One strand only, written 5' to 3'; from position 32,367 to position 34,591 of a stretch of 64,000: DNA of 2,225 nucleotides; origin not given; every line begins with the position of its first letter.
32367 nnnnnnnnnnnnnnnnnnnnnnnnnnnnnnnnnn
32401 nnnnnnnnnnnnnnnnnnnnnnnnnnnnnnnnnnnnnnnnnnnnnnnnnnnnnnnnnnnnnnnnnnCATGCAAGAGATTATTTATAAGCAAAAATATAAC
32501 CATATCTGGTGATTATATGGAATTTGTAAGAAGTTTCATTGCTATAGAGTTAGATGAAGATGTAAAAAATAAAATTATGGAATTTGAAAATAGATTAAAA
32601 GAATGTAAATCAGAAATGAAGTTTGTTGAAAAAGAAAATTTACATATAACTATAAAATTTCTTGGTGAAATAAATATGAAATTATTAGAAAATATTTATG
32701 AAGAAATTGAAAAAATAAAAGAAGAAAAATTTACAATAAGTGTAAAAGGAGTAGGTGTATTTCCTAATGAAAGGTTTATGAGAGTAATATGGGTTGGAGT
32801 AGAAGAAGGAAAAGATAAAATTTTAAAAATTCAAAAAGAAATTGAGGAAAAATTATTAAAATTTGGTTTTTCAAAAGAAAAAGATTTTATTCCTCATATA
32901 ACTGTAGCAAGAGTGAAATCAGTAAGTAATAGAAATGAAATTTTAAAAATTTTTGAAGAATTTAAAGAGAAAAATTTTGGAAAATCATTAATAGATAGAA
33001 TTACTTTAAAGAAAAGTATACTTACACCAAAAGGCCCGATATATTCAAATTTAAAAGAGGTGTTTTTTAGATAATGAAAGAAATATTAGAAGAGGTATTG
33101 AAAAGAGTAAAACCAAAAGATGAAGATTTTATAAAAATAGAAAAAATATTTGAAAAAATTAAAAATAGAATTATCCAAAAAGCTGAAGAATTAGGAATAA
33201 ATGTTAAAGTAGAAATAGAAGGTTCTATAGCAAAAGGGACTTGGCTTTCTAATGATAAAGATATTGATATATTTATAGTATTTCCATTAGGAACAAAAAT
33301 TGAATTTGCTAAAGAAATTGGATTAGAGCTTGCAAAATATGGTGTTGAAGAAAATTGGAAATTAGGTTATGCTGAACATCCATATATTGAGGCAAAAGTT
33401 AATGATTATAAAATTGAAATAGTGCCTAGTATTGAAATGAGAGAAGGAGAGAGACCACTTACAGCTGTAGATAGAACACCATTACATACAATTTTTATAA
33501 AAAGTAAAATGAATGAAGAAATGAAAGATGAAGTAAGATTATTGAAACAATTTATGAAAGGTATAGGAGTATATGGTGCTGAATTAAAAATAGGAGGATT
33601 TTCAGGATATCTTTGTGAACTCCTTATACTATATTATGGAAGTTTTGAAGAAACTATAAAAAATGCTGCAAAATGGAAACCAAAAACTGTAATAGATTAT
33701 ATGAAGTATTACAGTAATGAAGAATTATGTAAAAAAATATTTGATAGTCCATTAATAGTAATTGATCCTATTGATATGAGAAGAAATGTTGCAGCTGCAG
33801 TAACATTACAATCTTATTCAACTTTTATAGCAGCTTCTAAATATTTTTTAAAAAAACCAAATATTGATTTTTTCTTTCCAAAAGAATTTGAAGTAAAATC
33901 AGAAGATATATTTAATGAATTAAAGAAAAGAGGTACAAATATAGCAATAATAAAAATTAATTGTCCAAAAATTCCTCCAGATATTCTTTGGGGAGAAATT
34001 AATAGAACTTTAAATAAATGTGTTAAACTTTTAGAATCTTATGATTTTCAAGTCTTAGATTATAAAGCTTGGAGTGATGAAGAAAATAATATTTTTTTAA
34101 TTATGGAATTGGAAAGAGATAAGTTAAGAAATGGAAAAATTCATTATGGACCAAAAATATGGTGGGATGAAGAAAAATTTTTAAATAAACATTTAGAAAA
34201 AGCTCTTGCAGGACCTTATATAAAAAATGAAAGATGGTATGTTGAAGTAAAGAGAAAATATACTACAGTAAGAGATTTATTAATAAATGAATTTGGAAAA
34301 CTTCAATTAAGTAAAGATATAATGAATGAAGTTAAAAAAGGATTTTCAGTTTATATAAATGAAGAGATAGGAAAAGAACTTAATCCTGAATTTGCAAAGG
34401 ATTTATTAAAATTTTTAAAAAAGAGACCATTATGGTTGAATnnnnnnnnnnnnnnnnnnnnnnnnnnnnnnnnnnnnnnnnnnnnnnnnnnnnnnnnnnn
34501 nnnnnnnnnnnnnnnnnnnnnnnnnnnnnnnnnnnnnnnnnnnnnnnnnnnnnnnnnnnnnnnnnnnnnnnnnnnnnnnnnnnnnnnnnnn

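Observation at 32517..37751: Co-directional LigT - CCA enzyme - RIO-type kinase - Hef-like helicase - wHTH/zinc-ribbon protein block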

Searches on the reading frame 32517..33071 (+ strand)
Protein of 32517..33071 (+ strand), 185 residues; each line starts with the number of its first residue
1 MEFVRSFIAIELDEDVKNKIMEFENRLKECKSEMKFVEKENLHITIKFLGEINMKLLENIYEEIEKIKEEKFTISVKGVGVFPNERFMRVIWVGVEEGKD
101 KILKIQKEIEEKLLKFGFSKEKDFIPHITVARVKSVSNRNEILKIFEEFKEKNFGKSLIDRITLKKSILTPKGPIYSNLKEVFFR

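Call 4: search_protein_families(library=pfam, proteins=[window:32517-33071:+], max_evalue=0.01)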
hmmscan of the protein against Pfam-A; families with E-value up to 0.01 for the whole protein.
window:32517-33071:+ (185 aa): 4 families
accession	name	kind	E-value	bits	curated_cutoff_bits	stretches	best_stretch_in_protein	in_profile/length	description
PF02834.22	LigT_PEase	-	1.3e-32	112.3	23.3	2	10-92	1-87/87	LigT like Phosphoesterase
PF10469.15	AKAP7_NLS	-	6.7e-17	62.5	24.4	1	7-176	4-200/208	AKAP7 2'5' RNA ligase-like domain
PF13563.12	2_5_RNA_ligase2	-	8.8e-13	49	27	1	32-162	16-143/152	2'-5' RNA ligase superfamily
PF09749.15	HVSL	-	8.8e-05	22.5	26.8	1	38-154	85-216/242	Uncharacterised conserved protein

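Call 5: search_protein_families(library=ncbifam, proteins=[window:32517-33071:+], max_evalue=0.01)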
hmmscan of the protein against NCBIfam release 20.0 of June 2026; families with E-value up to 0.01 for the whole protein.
window:32517-33071:+ (185 aa): 4 families
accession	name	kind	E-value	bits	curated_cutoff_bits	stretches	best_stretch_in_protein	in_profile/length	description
TIGR02258.1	2_5_ligase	equivalog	4.2e-50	170.1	65.7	1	4-182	1-178/180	RNA 2',3'-cyclic phosphodiesterase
NF011704.0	PRK15124.1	equivalog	9.3e-13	48.5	184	1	5-134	6-132/176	RNA 2',3'-cyclic phosphodiesterase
NF010223.0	PRK13679.1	equivalog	4.7e-08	33.1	129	1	43-164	34-150/170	hypothetical protein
NF033576.1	mCpol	domain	0.0042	17.7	40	1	11-106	28-116/118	mCpol domain-containing protein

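Call 74: search_protein_families(library=padloc, proteins=[window:32517-33071:+], max_evalue=0.001)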
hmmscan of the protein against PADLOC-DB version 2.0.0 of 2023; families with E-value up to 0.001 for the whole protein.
window:32517-33071:+ (185 aa): 0 families

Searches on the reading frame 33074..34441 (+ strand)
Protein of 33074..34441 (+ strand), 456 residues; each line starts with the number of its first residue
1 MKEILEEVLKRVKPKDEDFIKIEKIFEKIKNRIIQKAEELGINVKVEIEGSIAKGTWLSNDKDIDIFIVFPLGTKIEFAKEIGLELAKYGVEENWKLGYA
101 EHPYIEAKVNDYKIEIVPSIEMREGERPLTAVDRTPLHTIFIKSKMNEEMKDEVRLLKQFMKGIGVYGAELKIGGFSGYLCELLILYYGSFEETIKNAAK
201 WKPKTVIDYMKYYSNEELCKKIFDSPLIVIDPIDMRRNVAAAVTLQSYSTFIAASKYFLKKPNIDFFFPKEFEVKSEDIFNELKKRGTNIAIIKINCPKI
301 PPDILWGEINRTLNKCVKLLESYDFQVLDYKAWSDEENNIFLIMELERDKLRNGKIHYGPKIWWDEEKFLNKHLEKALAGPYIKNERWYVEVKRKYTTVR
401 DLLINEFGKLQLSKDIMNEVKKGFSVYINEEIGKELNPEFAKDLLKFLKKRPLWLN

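Call 4: search_protein_families(library=pfam, proteins=[window:33074-34441:+], max_evalue=0.01)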
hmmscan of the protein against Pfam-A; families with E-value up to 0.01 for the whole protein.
window:33074-34441:+ (456 aa): 4 families
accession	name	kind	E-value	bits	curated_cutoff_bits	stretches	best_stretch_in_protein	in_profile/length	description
PF09249.16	tRNA_NucTransf2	-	1.1e-46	158.2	27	1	152-268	1-113/113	tRNA nucleotidyltransferase, second domain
PF21133.2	CAA_C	-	3e-26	92.3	22.2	1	286-428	1-143/144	CCA-adding enzyme, C-terminal domain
PF01909.29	NTP_transf_2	-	2.9e-09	37.6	21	1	32-137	3-92/93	Nucleotidyltransferase domain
PF18144.7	SMODS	-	0.00025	21.8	26.5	1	3-125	5-136/164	Second Messenger Oligonucleotide or Dinucleotide Synthetase domain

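Call 5: search_protein_families(library=ncbifam, proteins=[window:33074-34441:+], max_evalue=0.01)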
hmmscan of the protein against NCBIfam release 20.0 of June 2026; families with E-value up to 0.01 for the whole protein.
window:33074-34441:+ (456 aa): 2 families
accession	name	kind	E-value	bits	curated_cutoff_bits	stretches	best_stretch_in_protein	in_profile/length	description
TIGR03671.1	cca_archaeal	equivalog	7.5e-143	476.2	281.3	1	4-412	1-405/410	CCA tRNA nucleotidyltransferase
NF041116.1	CBASS_cyclase_a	equivalog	2.2e-08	33.6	200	1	120-250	145-281/317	CBASS oligonucleotide cyclase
